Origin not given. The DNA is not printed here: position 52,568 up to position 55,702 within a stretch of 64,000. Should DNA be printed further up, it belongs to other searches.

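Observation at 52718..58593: yejABEF-type peptide/microcin ABC importer with YejE permease and YejF double-ATPase encoded as one continuous ORF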

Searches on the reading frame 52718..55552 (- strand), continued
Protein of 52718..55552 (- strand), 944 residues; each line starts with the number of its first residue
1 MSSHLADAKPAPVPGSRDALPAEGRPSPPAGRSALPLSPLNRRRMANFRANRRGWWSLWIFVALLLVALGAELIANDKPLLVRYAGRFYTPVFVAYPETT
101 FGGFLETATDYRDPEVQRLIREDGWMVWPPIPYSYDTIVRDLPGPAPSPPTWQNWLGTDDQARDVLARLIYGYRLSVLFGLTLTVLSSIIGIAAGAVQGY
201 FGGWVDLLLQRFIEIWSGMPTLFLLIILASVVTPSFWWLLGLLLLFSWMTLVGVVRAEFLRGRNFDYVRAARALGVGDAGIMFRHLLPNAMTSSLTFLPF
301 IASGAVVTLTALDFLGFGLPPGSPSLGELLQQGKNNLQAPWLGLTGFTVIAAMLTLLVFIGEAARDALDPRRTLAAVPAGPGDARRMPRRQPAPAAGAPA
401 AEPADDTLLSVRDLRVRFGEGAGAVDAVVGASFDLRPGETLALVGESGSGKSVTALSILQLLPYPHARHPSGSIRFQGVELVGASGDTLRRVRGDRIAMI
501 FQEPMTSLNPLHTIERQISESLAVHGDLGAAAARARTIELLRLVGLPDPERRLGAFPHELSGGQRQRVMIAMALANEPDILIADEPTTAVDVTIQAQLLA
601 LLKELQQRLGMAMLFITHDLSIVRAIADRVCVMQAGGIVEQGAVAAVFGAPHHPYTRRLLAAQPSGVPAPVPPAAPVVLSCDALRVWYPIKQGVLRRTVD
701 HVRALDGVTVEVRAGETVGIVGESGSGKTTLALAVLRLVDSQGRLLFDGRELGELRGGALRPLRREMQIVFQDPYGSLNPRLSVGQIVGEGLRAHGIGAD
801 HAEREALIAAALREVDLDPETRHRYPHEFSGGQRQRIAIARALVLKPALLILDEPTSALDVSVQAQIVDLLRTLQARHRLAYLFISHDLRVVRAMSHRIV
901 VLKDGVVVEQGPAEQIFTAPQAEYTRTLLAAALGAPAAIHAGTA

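Call 37: search_protein_families(library=ncbifam, proteins=[P0267, P0268, P0269, P0270, P0273, P0272, P0279, P0283, P0284, P0300], max_evalue=1e-40)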
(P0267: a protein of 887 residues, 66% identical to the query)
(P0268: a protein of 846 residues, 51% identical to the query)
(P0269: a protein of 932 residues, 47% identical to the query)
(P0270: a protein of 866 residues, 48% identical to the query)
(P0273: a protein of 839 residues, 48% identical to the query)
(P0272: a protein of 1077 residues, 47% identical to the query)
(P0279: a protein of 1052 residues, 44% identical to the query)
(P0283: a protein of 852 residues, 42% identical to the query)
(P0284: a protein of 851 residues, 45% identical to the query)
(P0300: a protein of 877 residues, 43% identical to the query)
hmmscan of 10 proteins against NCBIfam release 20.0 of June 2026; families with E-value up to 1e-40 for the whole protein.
P0267 (887 aa): 127 families (the best 25 are shown)
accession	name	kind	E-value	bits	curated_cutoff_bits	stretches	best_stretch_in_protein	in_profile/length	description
NF011713.0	PRK15134.1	equivalog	2.5e-200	666.6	834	1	361-883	4-527/529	microcin C ABC transporter ATP-binding protein YejF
NF007613.0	PRK10261.1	equivalog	9.1e-157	523.1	1077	2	625-884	307-566/623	glutathione ABC transporter ATP-binding protein GsiA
NF008453.0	PRK11308.1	subfamily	2.7e-148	493.6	408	2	628-884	9-264/334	dipeptide ABC transporter ATP-binding protein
NF011659.0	PRK15079.1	equivalog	1.6e-143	477.4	540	2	631-884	11-267/334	murein tripeptide/oligopeptide ABC transporter ATP binding protein OppF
NF011596.0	PRK15021.1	subfamily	3.8e-140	466.7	439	1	2-336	5-339/341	microcin C ABC transporter permease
NF008246.0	PRK11022.1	equivalog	2.1e-137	457.6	541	2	361-625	2-266/326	dipeptide ABC transporter ATP-binding protein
TIGR02770.1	nickel_nikD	equivalog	2.6e-132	439.3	318.7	2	382-615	2-228/230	nickel import ATP-binding protein NikD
NF043079.1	MMSYN1_0167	equivalog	9.8e-131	437.2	740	2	440-617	298-475/561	oligopeptide ABC transporter ATP-binding protein OppD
NF007010.1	PRK09473.1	subfamily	3.1e-129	430.2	575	2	362-618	1-256/318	oligopeptide ABC transporter ATP-binding protein OppD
NF043078.1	MMSYN1_0168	equivalog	6.6e-128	428.1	800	2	758-884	470-596/649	oligopeptide ABC transporter ATP-binding protein OppF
NF043071.1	DppF_dipep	equivalog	1.7e-127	425.4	660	2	627-884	9-265/331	dipeptide ABC transporter ATP-binding subunit DppF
TIGR02769.1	nickel_nikE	equivalog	3.9e-127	423.2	332.55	2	634-877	5-246/265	nickel import ATP-binding protein NikE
NF047576.1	opine_ATP_CntF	equivalog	1.2e-121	405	385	2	379-615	17-252/264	staphylopine uptake ABC transporter ATP-binding protein CntF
NF047578.1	opine_ATP_CntD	equivalog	7.7e-121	402.4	380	2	380-615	18-252/266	staphylopine uptake ABC transporter ATP-binding protein CntD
NF007739.0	PRK10419.1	subfamily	1.2e-118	395.5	354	2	635-871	7-241/268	nickel ABC transporter ATP-binding protein NikE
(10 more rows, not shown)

P0268 (846 aa): 128 families (the best 25 are shown)
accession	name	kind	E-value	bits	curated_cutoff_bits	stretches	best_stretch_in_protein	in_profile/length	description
NF011713.0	PRK15134.1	equivalog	2e-159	531.6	834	1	349-844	3-527/529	microcin C ABC transporter ATP-binding protein YejF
NF008453.0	PRK11308.1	subfamily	1.3e-142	475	408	2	360-605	30-271/334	dipeptide ABC transporter ATP-binding protein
NF011659.0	PRK15079.1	equivalog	1.6e-140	467.6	540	2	628-846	38-268/334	murein tripeptide/oligopeptide ABC transporter ATP binding protein OppF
NF007613.0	PRK10261.1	equivalog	2.6e-130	435.7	1077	2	346-599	7-272/623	glutathione ABC transporter ATP-binding protein GsiA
NF047576.1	opine_ATP_CntF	equivalog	1.2e-128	427.9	385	2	351-599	2-253/264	staphylopine uptake ABC transporter ATP-binding protein CntF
NF007010.1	PRK09473.1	subfamily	2.6e-128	427.2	575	2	351-599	1-254/318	oligopeptide ABC transporter ATP-binding protein OppD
NF047578.1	opine_ATP_CntD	equivalog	3.7e-127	423.1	380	2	351-599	2-253/266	staphylopine uptake ABC transporter ATP-binding protein CntD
TIGR02770.1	nickel_nikD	equivalog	6.6e-127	421.6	318.7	2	368-599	2-229/230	nickel import ATP-binding protein NikD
NF043071.1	DppF_dipep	equivalog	1.5e-125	419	660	2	359-603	30-270/331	dipeptide ABC transporter ATP-binding subunit DppF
NF008246.0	PRK11022.1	equivalog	8.5e-122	406.3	541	2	351-598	3-256/326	dipeptide ABC transporter ATP-binding protein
NF043079.1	MMSYN1_0167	equivalog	6.8e-121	404.8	740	2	420-598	295-473/561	oligopeptide ABC transporter ATP-binding protein OppD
NF011596.0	PRK15021.1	subfamily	1.1e-119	399.5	439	1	4-330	11-337/341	microcin C ABC transporter permease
NF043078.1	MMSYN1_0168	equivalog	4.5e-116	389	800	1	719-846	470-597/649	oligopeptide ABC transporter ATP-binding protein OppF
TIGR02769.1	nickel_nikE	equivalog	2.4e-109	364.9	332.55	2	616-843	13-250/265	nickel import ATP-binding protein NikE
NF007739.0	PRK10419.1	subfamily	1.7e-99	332.7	354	2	616-837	14-246/268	nickel ABC transporter ATP-binding protein NikE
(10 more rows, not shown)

P0269 (932 aa): 124 families (the best 25 are shown)
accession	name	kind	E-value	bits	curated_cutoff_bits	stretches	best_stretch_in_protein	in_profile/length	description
NF011713.0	PRK15134.1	equivalog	5.1e-149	497.3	834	1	395-909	4-527/529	microcin C ABC transporter ATP-binding protein YejF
NF007613.0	PRK10261.1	equivalog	2.7e-125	419.2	1077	2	664-916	312-572/623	glutathione ABC transporter ATP-binding protein GsiA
NF008453.0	PRK11308.1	subfamily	3.2e-124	414.5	408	2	659-917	6-271/334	dipeptide ABC transporter ATP-binding protein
TIGR02770.1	nickel_nikD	equivalog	5.7e-122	405.4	318.7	2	411-645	1-227/230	nickel import ATP-binding protein NikD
NF011659.0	PRK15079.1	equivalog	8e-119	396.2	540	2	659-911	5-268/334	murein tripeptide/oligopeptide ABC transporter ATP binding protein OppF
NF011596.0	PRK15021.1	subfamily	1.2e-118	396.1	439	1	40-368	11-339/341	microcin C ABC transporter permease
TIGR02769.1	nickel_nikE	equivalog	6.2e-111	370.1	332.55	2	665-911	2-253/265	nickel import ATP-binding protein NikE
NF008246.0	PRK11022.1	equivalog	3e-109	365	541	2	408-650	19-260/326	dipeptide ABC transporter ATP-binding protein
NF047576.1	opine_ATP_CntF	equivalog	7.2e-108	359.8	385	2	397-644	3-250/264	staphylopine uptake ABC transporter ATP-binding protein CntF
NF007010.1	PRK09473.1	subfamily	1.4e-107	359.1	575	2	399-650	4-256/318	oligopeptide ABC transporter ATP-binding protein OppD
NF047578.1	opine_ATP_CntD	equivalog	1.5e-107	358.8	380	2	397-643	3-249/266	staphylopine uptake ABC transporter ATP-binding protein CntD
NF043071.1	DppF_dipep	equivalog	1.5e-106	356.5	660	2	685-917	32-272/331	dipeptide ABC transporter ATP-binding subunit DppF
NF043078.1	MMSYN1_0168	equivalog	5.2e-103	345.8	800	1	787-911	473-597/649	oligopeptide ABC transporter ATP-binding protein OppF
NF043079.1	MMSYN1_0167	equivalog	9.4e-103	344.9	740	1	469-635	297-462/561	oligopeptide ABC transporter ATP-binding protein OppD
NF007739.0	PRK10419.1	subfamily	5.2e-102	340.9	354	2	689-896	25-243/268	nickel ABC transporter ATP-binding protein NikE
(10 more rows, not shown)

P0270 (866 aa): 123 families (the best 25 are shown)
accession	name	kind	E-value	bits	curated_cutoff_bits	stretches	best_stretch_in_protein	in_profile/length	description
NF011713.0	PRK15134.1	equivalog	3.8e-142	474.6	834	1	363-855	4-505/529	microcin C ABC transporter ATP-binding protein YejF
NF008453.0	PRK11308.1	subfamily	2.6e-111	372.1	408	2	623-856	9-242/334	dipeptide ABC transporter ATP-binding protein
TIGR02769.1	nickel_nikE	equivalog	1.2e-110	369.2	332.55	2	626-858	2-233/265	nickel import ATP-binding protein NikE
NF007613.0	PRK10261.1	equivalog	5.1e-108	362.1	1077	2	622-854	309-542/623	glutathione ABC transporter ATP-binding protein GsiA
NF011596.0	PRK15021.1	subfamily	8.4e-106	353.8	439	1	14-338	13-337/341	microcin C ABC transporter permease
NF007739.0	PRK10419.1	subfamily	2.8e-105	351.6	354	2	626-858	3-234/268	nickel ABC transporter ATP-binding protein NikE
TIGR02770.1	nickel_nikD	equivalog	3.7e-105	350.4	318.7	2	384-610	2-228/230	nickel import ATP-binding protein NikD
NF011659.0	PRK15079.1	equivalog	5.6e-105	350.7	540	2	626-852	11-241/334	murein tripeptide/oligopeptide ABC transporter ATP binding protein OppF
NF043071.1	DppF_dipep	equivalog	2.1e-93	313.4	660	1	624-857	11-244/331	dipeptide ABC transporter ATP-binding subunit DppF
NF008246.0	PRK11022.1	equivalog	3.2e-92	309.1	541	1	364-610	3-256/326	dipeptide ABC transporter ATP-binding protein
NF007010.1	PRK09473.1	subfamily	1.1e-90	303.7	575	1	364-610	1-253/318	oligopeptide ABC transporter ATP-binding protein OppD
NF047576.1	opine_ATP_CntF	equivalog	1.5e-90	303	385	2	364-611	2-253/264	staphylopine uptake ABC transporter ATP-binding protein CntF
NF047578.1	opine_ATP_CntD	equivalog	4.8e-89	298.1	380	1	364-611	2-253/266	staphylopine uptake ABC transporter ATP-binding protein CntD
NF043078.1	MMSYN1_0168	equivalog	2.9e-88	297.1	800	0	487-610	475-596/649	oligopeptide ABC transporter ATP-binding protein OppF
TIGR04521.1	ECF_ATPase_2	equivalog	7.3e-87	291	330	1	644-861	13-230/279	energy-coupling factor transporter ATPase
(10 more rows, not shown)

P0273 (839 aa): 92 families (the best 25 are shown)
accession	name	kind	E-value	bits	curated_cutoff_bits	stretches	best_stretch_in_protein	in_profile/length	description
NF011713.0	PRK15134.1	equivalog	1e-107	360.9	834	1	363-819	23-499/529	microcin C ABC transporter ATP-binding protein YejF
TIGR02769.1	nickel_nikE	equivalog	2.4e-90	302.6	332.55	1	617-824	17-229/265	nickel import ATP-binding protein NikE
NF008453.0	PRK11308.1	subfamily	6.3e-90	301.8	408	1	615-825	26-241/334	dipeptide ABC transporter ATP-binding protein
TIGR02770.1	nickel_nikD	equivalog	8.3e-89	296.9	318.7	1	365-579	2-210/230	nickel import ATP-binding protein NikD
NF007739.0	PRK10419.1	subfamily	1.3e-85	287.2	354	1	615-822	16-228/268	nickel ABC transporter ATP-binding protein NikE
NF011596.0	PRK15021.1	subfamily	1.8e-85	287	439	1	5-329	19-339/341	microcin C ABC transporter permease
NF011659.0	PRK15079.1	equivalog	4.4e-78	262.3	540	1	625-822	38-241/334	murein tripeptide/oligopeptide ABC transporter ATP binding protein OppF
NF007613.0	PRK10261.1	equivalog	7.6e-77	259.1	1077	0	626-813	339-531/623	glutathione ABC transporter ATP-binding protein GsiA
NF043071.1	DppF_dipep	equivalog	6e-74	249.4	660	1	624-824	36-241/331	dipeptide ABC transporter ATP-binding subunit DppF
NF007010.1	PRK09473.1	subfamily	4.8e-73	245.7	575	1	352-574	4-230/318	oligopeptide ABC transporter ATP-binding protein OppD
TIGR03265.1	PhnT2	equivalog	1.2e-72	245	457.7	0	612-815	5-204/353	putative 2-aminoethylphosphonate ABC transporter ATP-binding protein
NF006987.0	PRK09452.1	equivalog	2e-71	240.7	482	0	610-824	16-226/378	spermidine/putrescine ABC transporter ATP-binding protein PotA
TIGR02982.1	heterocyst_DevA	subfamily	1.9e-69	233.6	295.8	0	626-824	20-219/220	ABC exporter ATP-binding subunit, DevA family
NF008246.0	PRK11022.1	equivalog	5.2e-69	232.8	541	1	348-580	2-239/326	dipeptide ABC transporter ATP-binding protein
TIGR04521.1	ECF_ATPase_2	equivalog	3.4e-68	229.7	330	0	363-577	19-227/279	energy-coupling factor transporter ATPase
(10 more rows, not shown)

P0272 (1077 aa): 117 families (the best 25 are shown)
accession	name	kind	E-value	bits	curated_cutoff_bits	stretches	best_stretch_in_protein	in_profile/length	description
NF008453.0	PRK11308.1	subfamily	2.6e-156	520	408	2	838-1077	26-268/334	dipeptide ABC transporter ATP-binding protein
NF007613.0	PRK10261.1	equivalog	6.1e-151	503.9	1077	2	488-744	12-274/623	glutathione ABC transporter ATP-binding protein GsiA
NF011713.0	PRK15134.1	equivalog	3.7e-145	484.5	834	2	487-745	4-263/529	microcin C ABC transporter ATP-binding protein YejF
NF007010.1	PRK09473.1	subfamily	3.3e-144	479.4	575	2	489-802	2-312/318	oligopeptide ABC transporter ATP-binding protein OppD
NF011659.0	PRK15079.1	equivalog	2.7e-141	470.1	540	2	847-1075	37-269/334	murein tripeptide/oligopeptide ABC transporter ATP binding protein OppF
NF043079.1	MMSYN1_0167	equivalog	5.7e-135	451.2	740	2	567-778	298-510/561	oligopeptide ABC transporter ATP-binding protein OppD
NF008246.0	PRK11022.1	equivalog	1.6e-133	444.8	541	2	489-789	4-304/326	dipeptide ABC transporter ATP-binding protein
NF043071.1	DppF_dipep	equivalog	9.5e-132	439.4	660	2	845-1077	34-269/331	dipeptide ABC transporter ATP-binding subunit DppF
TIGR02770.1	nickel_nikD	equivalog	6.3e-125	415.1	318.7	2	508-741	2-228/230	nickel import ATP-binding protein NikD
NF047576.1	opine_ATP_CntF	equivalog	1.9e-115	384.6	385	2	489-741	3-252/264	staphylopine uptake ABC transporter ATP-binding protein CntF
NF047578.1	opine_ATP_CntD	equivalog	3.3e-114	380.6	380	2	489-741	3-252/266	staphylopine uptake ABC transporter ATP-binding protein CntD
NF043078.1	MMSYN1_0168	equivalog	1.4e-113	380.8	800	1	952-1075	475-598/649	oligopeptide ABC transporter ATP-binding protein OppF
NF007739.0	PRK10419.1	subfamily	7.4e-109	363.4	354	2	839-1052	17-233/268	nickel ABC transporter ATP-binding protein NikE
TIGR02769.1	nickel_nikE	equivalog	1.4e-107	359.1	332.55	2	846-1057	23-237/265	nickel import ATP-binding protein NikE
NF011674.0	PRK15093.1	equivalog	6.8e-99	331.1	627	1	487-785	2-308/330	putrescine export ABC transporter ATP-binding protein SapD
NF011596.0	PRK15021.1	subfamily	1.8e-75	254.1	439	1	223-455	106-338/341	microcin C ABC transporter permease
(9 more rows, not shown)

P0279 (1052 aa): 134 families (the best 25 are shown)
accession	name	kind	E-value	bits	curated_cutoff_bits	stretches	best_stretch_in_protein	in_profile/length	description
NF007613.0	PRK10261.1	equivalog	3.2e-191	637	1077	2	711-986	309-583/623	glutathione ABC transporter ATP-binding protein GsiA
NF008453.0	PRK11308.1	subfamily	3.9e-185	614.8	408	2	711-1032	8-325/334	dipeptide ABC transporter ATP-binding protein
NF011659.0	PRK15079.1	equivalog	1.9e-176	585.6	540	2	734-1018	32-317/334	murein tripeptide/oligopeptide ABC transporter ATP binding protein OppF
NF007010.1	PRK09473.1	subfamily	2.8e-173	575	575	2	355-654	1-299/318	oligopeptide ABC transporter ATP-binding protein OppD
NF008246.0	PRK11022.1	equivalog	1.2e-172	573.4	541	2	354-652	2-300/326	dipeptide ABC transporter ATP-binding protein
NF011713.0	PRK15134.1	equivalog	1.6e-169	564.9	834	2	354-614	4-265/529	microcin C ABC transporter ATP-binding protein YejF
NF043079.1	MMSYN1_0167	equivalog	5.3e-157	524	740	2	433-647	298-512/561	oligopeptide ABC transporter ATP-binding protein OppD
NF043071.1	DppF_dipep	equivalog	2.9e-156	519.9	660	2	711-1018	9-313/331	dipeptide ABC transporter ATP-binding subunit DppF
NF043078.1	MMSYN1_0168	equivalog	2.3e-138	462.6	800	2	841-988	469-616/649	oligopeptide ABC transporter ATP-binding protein OppF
TIGR02769.1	nickel_nikE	equivalog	2e-132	440.6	332.55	2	715-977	2-261/265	nickel import ATP-binding protein NikE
NF047576.1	opine_ATP_CntF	equivalog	1.6e-131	437.3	385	2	355-609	2-253/264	staphylopine uptake ABC transporter ATP-binding protein CntF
NF047578.1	opine_ATP_CntD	equivalog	4.6e-130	432.6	380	2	355-609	2-253/266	staphylopine uptake ABC transporter ATP-binding protein CntD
TIGR02770.1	nickel_nikD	equivalog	2.7e-127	422.8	318.7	2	376-607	3-227/230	nickel import ATP-binding protein NikD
NF007739.0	PRK10419.1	subfamily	4.2e-122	406.8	354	2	715-978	3-263/268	nickel ABC transporter ATP-binding protein NikE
NF011674.0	PRK15093.1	equivalog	3.3e-121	404.4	627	2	355-654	3-310/330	putrescine export ABC transporter ATP-binding protein SapD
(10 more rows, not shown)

P0283 (852 aa): 136 families (the best 25 are shown)
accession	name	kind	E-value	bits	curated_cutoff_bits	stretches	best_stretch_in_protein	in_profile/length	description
NF011713.0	PRK15134.1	equivalog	3e-148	494.7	834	1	303-830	6-527/529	microcin C ABC transporter ATP-binding protein YejF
NF008453.0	PRK11308.1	subfamily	1.8e-135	451.5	408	2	576-837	9-270/334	dipeptide ABC transporter ATP-binding protein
NF007613.0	PRK10261.1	equivalog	3.1e-130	435.5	1077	1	295-836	5-571/623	glutathione ABC transporter ATP-binding protein GsiA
NF047576.1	opine_ATP_CntF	equivalog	2.1e-129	430.4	385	2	323-558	20-253/264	staphylopine uptake ABC transporter ATP-binding protein CntF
NF047578.1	opine_ATP_CntD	equivalog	1.5e-127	424.4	380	2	323-559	20-254/266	staphylopine uptake ABC transporter ATP-binding protein CntD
NF011659.0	PRK15079.1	equivalog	7.8e-126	419.3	540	2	594-833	31-269/334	murein tripeptide/oligopeptide ABC transporter ATP binding protein OppF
TIGR02769.1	nickel_nikE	equivalog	1.6e-125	417.9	332.55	2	596-833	20-254/265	nickel import ATP-binding protein NikE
TIGR02770.1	nickel_nikD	equivalog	3.1e-124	412.8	318.7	2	323-556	2-227/230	nickel import ATP-binding protein NikD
NF043071.1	DppF_dipep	equivalog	1.5e-120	402.6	660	2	591-836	27-270/331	dipeptide ABC transporter ATP-binding subunit DppF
NF007010.1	PRK09473.1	subfamily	6.3e-119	396.4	575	2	303-563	2-259/318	oligopeptide ABC transporter ATP-binding protein OppD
NF008246.0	PRK11022.1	equivalog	1.5e-118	395.6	541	2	303-565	4-264/326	dipeptide ABC transporter ATP-binding protein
NF007739.0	PRK10419.1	subfamily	1.2e-117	392.2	354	2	596-820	21-243/268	nickel ABC transporter ATP-binding protein NikE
NF043079.1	MMSYN1_0167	equivalog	2.8e-117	392.8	740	2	382-562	298-478/561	oligopeptide ABC transporter ATP-binding protein OppD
NF043078.1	MMSYN1_0168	equivalog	1.3e-104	351.1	800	1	711-832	476-597/649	oligopeptide ABC transporter ATP-binding protein OppF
NF011692.0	PRK15112.1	equivalog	9e-95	317.3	452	1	592-833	19-255/269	putrescine export ABC transporter ATP-binding protein SapF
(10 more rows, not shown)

P0284 (851 aa): 120 families (the best 25 are shown)
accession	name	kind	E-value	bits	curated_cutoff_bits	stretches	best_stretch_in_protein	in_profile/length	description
NF011713.0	PRK15134.1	equivalog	1.3e-148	495.9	834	1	295-809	4-526/529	microcin C ABC transporter ATP-binding protein YejF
NF007613.0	PRK10261.1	equivalog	9.5e-144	480.1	1077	2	587-825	337-580/623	glutathione ABC transporter ATP-binding protein GsiA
NF007010.1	PRK09473.1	subfamily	5.8e-130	432.7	575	2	296-558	1-262/318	oligopeptide ABC transporter ATP-binding protein OppD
NF008246.0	PRK11022.1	equivalog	1.1e-126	422.4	541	2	295-561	2-268/326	dipeptide ABC transporter ATP-binding protein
NF011659.0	PRK15079.1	equivalog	4.8e-126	420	540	2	588-824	38-280/334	murein tripeptide/oligopeptide ABC transporter ATP binding protein OppF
TIGR02770.1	nickel_nikD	equivalog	1.4e-124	414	318.7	2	315-549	1-228/230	nickel import ATP-binding protein NikD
NF008453.0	PRK11308.1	subfamily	2.8e-124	414.7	408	2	567-823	12-276/334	dipeptide ABC transporter ATP-binding protein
NF043079.1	MMSYN1_0167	equivalog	1.3e-121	407.1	740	2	373-556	297-480/561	oligopeptide ABC transporter ATP-binding protein OppD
TIGR02769.1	nickel_nikE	equivalog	1.2e-115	385.6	332.55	2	567-809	2-250/265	nickel import ATP-binding protein NikE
NF047576.1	opine_ATP_CntF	equivalog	1.2e-114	382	385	2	296-550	2-253/264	staphylopine uptake ABC transporter ATP-binding protein CntF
NF047578.1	opine_ATP_CntD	equivalog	1e-113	379.1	380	2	296-550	2-253/266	staphylopine uptake ABC transporter ATP-binding protein CntD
NF043078.1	MMSYN1_0168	equivalog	1.3e-112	377.6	800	1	702-824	487-609/649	oligopeptide ABC transporter ATP-binding protein OppF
NF043071.1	DppF_dipep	equivalog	6.6e-110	367.6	660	2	567-837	13-287/331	dipeptide ABC transporter ATP-binding subunit DppF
NF007739.0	PRK10419.1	subfamily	1.9e-108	362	354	2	567-798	3-241/268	nickel ABC transporter ATP-binding protein NikE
NF011674.0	PRK15093.1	equivalog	3.6e-93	312.3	627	1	296-552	3-264/330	putrescine export ABC transporter ATP-binding protein SapD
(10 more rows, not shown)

P0300 (877 aa): 118 families (the best 25 are shown)
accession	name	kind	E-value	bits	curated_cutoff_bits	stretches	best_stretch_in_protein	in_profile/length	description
NF007613.0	PRK10261.1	equivalog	1.9e-142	475.8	1077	2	335-590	13-275/623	glutathione ABC transporter ATP-binding protein GsiA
NF011713.0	PRK15134.1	equivalog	5.7e-141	470.7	834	1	335-864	6-527/529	microcin C ABC transporter ATP-binding protein YejF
TIGR02770.1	nickel_nikD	equivalog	7.7e-130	431.2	318.7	2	354-586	2-228/230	nickel import ATP-binding protein NikD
NF008453.0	PRK11308.1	subfamily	1.2e-128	429.1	408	2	626-868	29-267/334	dipeptide ABC transporter ATP-binding protein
NF011659.0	PRK15079.1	equivalog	1.3e-128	428.4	540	2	630-867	36-269/334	murein tripeptide/oligopeptide ABC transporter ATP binding protein OppF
NF008246.0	PRK11022.1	equivalog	7.2e-128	426.2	541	2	335-590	4-260/326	dipeptide ABC transporter ATP-binding protein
NF007010.1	PRK09473.1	subfamily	1.3e-123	411.8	575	2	335-592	2-259/318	oligopeptide ABC transporter ATP-binding protein OppD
NF043079.1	MMSYN1_0167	equivalog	2.4e-121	406.2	740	1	410-593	297-480/561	oligopeptide ABC transporter ATP-binding protein OppD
NF047576.1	opine_ATP_CntF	equivalog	1.3e-118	395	385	2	335-586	3-252/264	staphylopine uptake ABC transporter ATP-binding protein CntF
NF047578.1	opine_ATP_CntD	equivalog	1.7e-117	391.4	380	2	335-586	3-252/266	staphylopine uptake ABC transporter ATP-binding protein CntD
TIGR02769.1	nickel_nikE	equivalog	1.9e-112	375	332.55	2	633-865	26-252/265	nickel import ATP-binding protein NikE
NF043078.1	MMSYN1_0168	equivalog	2.2e-107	360.3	800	1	733-867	463-598/649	oligopeptide ABC transporter ATP-binding protein OppF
NF043071.1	DppF_dipep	equivalog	9.8e-106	353.9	660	2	628-867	33-267/331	dipeptide ABC transporter ATP-binding subunit DppF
NF007739.0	PRK10419.1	subfamily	1.6e-105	352.4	354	2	626-850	19-239/268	nickel ABC transporter ATP-binding protein NikE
NF011674.0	PRK15093.1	equivalog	6.6e-92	308.1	627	1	335-590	4-265/330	putrescine export ABC transporter ATP-binding protein SapD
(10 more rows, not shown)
